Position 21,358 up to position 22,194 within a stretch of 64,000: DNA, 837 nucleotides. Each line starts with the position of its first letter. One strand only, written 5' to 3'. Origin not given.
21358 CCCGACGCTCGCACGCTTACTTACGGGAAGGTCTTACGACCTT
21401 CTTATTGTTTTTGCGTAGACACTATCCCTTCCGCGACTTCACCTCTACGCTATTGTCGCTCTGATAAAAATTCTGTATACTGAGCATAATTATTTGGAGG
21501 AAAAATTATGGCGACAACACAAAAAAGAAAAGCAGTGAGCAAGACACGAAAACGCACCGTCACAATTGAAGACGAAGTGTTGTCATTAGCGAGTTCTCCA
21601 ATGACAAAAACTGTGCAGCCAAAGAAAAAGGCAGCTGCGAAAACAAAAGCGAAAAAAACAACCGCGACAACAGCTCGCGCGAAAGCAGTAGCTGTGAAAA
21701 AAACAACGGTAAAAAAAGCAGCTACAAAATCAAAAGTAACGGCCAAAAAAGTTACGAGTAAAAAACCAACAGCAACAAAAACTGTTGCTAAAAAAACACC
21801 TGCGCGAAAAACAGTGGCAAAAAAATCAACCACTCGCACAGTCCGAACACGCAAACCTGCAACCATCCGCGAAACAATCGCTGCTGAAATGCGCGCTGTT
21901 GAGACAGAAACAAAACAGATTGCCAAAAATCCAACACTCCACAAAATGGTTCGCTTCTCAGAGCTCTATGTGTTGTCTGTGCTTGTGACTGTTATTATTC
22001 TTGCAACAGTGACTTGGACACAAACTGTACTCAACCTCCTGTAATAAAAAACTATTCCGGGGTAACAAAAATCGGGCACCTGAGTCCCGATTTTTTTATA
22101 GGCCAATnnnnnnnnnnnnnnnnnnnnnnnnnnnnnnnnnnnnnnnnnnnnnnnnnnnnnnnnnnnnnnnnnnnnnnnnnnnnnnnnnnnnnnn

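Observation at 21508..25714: Lineage-specific trio: membrane-anchored H1-like polylysine protein followed by two paralogous acidic disordered proteins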

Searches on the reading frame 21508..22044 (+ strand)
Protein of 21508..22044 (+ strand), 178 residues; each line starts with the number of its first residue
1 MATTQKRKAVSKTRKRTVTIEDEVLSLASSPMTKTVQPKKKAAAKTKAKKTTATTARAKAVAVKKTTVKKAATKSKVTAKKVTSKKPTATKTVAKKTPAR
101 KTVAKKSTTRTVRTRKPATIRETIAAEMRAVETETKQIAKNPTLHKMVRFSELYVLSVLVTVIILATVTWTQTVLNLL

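Call 3: search_protein_families(library=pfam, proteins=[window:21508-22044:+], max_evalue=1)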
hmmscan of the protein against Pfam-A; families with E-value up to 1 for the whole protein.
window:21508-22044:+ (178 aa): 2 families
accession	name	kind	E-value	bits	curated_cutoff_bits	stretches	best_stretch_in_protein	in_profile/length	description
PF07382.16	HC2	-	4.8e-06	27.2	40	1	1-145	1-138/194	Histone H1-like nucleoprotein HC2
PF07964.16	Red1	-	0.12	11.1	25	1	5-142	443-581/754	Rec10 / Red1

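Call 19: find_related_loci(query=A1, collection=genome_contigs, flank=10000)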
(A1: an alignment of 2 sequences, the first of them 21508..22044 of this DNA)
Query A1 (178 aa) in genome_contigs; peptide patterns used: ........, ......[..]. (x = any residue, [..] = any of these).
87 stretches matched a pattern, but none encodes a relative of the query by tblastn (E <= 1e-3).

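Call 20: find_related_loci(query=A1, collection=metagenome_contigs, flank=10000)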
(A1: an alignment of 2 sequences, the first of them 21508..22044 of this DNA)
Query A1 (178 aa) in metagenome_contigs; peptide patterns used: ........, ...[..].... (x = any residue, [..] = any of these).
237 stretches matched a pattern, but none encodes a relative of the query by tblastn (E <= 1e-3).

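Call 21: find_homologous_proteins(query=window:21508-22044:+)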
Query window:21508-22044:+ (178 aa): 7 proteins with E <= 0.001 among 3033 candidates.
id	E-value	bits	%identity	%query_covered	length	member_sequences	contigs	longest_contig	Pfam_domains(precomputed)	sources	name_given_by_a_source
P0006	1.1e-73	264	88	100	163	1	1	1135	PF07382.17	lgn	-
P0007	3.3e-59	217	72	100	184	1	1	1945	-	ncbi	-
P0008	8.6e-58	212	72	100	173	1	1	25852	PF07382.17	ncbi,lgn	-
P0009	9.7e-57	209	74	100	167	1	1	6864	-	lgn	-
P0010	8.9e-56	206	69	100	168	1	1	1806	PF07382.17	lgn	-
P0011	5.2e-20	90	43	93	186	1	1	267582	PF07382.17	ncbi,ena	-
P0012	8.2e-18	83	40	93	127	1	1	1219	PF07382.17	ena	-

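Call 22: find_encoding_contigs(protein=P0011, flank=10000, max_places=4)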
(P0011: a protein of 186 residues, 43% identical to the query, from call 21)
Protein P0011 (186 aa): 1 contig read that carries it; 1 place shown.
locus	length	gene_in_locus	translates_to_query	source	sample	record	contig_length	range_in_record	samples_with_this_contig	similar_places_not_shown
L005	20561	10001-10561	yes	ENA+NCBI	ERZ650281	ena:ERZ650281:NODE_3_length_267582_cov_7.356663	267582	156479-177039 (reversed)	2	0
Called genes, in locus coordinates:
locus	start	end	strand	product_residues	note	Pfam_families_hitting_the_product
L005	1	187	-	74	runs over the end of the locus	PF03840:SecG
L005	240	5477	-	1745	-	PF17936:Big_6, PF19077:Big_13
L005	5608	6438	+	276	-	-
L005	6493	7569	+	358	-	-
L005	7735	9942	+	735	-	PF00580:UvrD-helicase, PF13245:AAA_19, PF13604:AAA_30 (faint), PF01443:Viral_helicase1 (faint), PF13361:UvrD_C, PF13538:UvrD_C_2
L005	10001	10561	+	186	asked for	PF07382:HC2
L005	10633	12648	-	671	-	-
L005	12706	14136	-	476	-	-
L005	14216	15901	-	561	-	PF01541:GIY-YIG, PF27096:UvrC_M, PF02151:UVR, PF22920:UvrC_RNaseH, PF08459:UvrC_RNaseH_dom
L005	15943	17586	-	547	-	-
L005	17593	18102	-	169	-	PF07638:Sigma70_ECF (faint), PF04542:Sigma70_r2, PF04297:UPF0122 (weak), PF08281:Sigma70_r4_2, PF04545:Sigma70_r4, PF00196:GerE (weak)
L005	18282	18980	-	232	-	-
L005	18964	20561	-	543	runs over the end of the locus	-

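Call 23: find_encoding_contigs(protein=P0009, flank=10000, max_places=4)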
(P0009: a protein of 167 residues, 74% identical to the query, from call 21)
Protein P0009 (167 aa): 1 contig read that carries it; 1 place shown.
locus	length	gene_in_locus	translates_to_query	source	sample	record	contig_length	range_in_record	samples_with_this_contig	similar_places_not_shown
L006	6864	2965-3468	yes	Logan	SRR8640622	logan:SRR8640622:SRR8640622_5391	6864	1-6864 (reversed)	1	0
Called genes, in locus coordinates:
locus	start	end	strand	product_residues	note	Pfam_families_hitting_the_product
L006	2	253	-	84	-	?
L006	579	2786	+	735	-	PF00580:UvrD-helicase, PF13086:AAA_11 (weak), PF13245:AAA_19, PF13604:AAA_30 (faint), PF01443:Viral_helicase1 (faint), PF13361:UvrD_C, PF13538:UvrD_C_2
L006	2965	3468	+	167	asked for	-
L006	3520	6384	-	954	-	-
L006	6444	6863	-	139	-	?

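Call 33: search_protein_families(library=ncbifam, proteins=[window:21508-22044:+], max_evalue=1)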
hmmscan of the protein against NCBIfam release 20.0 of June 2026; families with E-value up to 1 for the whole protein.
window:21508-22044:+ (178 aa): 5 families
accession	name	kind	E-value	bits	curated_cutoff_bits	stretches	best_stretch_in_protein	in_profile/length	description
NF038053.1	hist_H1_lk_Burk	equivalog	4.3e-07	30.4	80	1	1-146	1-156/195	histone H1-like DNA-binding protein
NF038052.1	histone_lik_HC2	exception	0.0004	20.6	135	1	5-133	15-146/201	histone H1-like DNA-binding protein Hc2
NF050153.2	Rv3852_fam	equivalog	0.015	15.8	100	1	76-134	27-84/145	Rv3852 family protein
NF011492.0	PRK14900.1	equivalog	0.021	12.6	1783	1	3-118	924-1034/1044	valine--tRNA ligase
NF011512.0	PRK14950.1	equivalog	0.54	9.3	593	1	27-132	360-465/585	DNA polymerase III subunits gamma and tau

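Call 85: search_protein_families(library=padloc, proteins=[window:21508-22044:+], max_evalue=1)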
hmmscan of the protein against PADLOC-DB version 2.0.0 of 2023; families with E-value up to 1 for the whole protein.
window:21508-22044:+ (178 aa): 1 family
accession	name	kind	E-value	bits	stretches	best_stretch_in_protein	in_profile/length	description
PDLC00519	JetC1|JetC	-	0.1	8.7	1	5-154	671-818/1097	DUF3584 domain; MukB-like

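Call 86: search_protein_families(library=phrogs, proteins=[window:21508-22044:+], max_evalue=1)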
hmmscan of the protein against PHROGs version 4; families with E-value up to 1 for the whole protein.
window:21508-22044:+ (178 aa): 0 families

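Call 109: find_encoding_contigs(protein=P0007, flank=3000, max_places=2)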
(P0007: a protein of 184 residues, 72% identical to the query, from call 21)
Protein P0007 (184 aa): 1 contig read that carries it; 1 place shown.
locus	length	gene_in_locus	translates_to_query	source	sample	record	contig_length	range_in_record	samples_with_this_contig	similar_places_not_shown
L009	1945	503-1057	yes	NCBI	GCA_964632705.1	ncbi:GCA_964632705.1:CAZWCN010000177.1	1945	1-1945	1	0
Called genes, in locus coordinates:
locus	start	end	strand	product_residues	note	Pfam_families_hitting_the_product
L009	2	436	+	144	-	?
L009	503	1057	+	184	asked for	-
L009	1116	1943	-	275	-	?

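Call 110: find_encoding_contigs(protein=P0010, flank=3000, max_places=2)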
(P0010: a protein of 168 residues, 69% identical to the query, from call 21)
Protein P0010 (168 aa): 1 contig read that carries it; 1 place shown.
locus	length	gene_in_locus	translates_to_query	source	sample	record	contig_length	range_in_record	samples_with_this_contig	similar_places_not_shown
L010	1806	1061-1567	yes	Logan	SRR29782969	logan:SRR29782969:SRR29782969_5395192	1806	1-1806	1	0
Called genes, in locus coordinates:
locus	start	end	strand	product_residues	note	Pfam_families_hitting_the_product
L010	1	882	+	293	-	?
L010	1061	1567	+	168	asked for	PF07382:HC2 (weak)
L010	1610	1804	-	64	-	?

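Call 111: find_encoding_contigs(protein=P0012, flank=3000, max_places=2)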
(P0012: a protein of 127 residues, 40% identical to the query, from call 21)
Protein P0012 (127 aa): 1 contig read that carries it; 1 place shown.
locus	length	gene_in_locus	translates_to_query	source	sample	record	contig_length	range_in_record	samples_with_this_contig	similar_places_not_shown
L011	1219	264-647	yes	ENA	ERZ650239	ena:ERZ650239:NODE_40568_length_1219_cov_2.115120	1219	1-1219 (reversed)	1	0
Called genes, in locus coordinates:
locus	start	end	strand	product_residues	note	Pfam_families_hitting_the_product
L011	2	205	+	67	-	?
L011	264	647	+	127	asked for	PF07382:HC2 (weak)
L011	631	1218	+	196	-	?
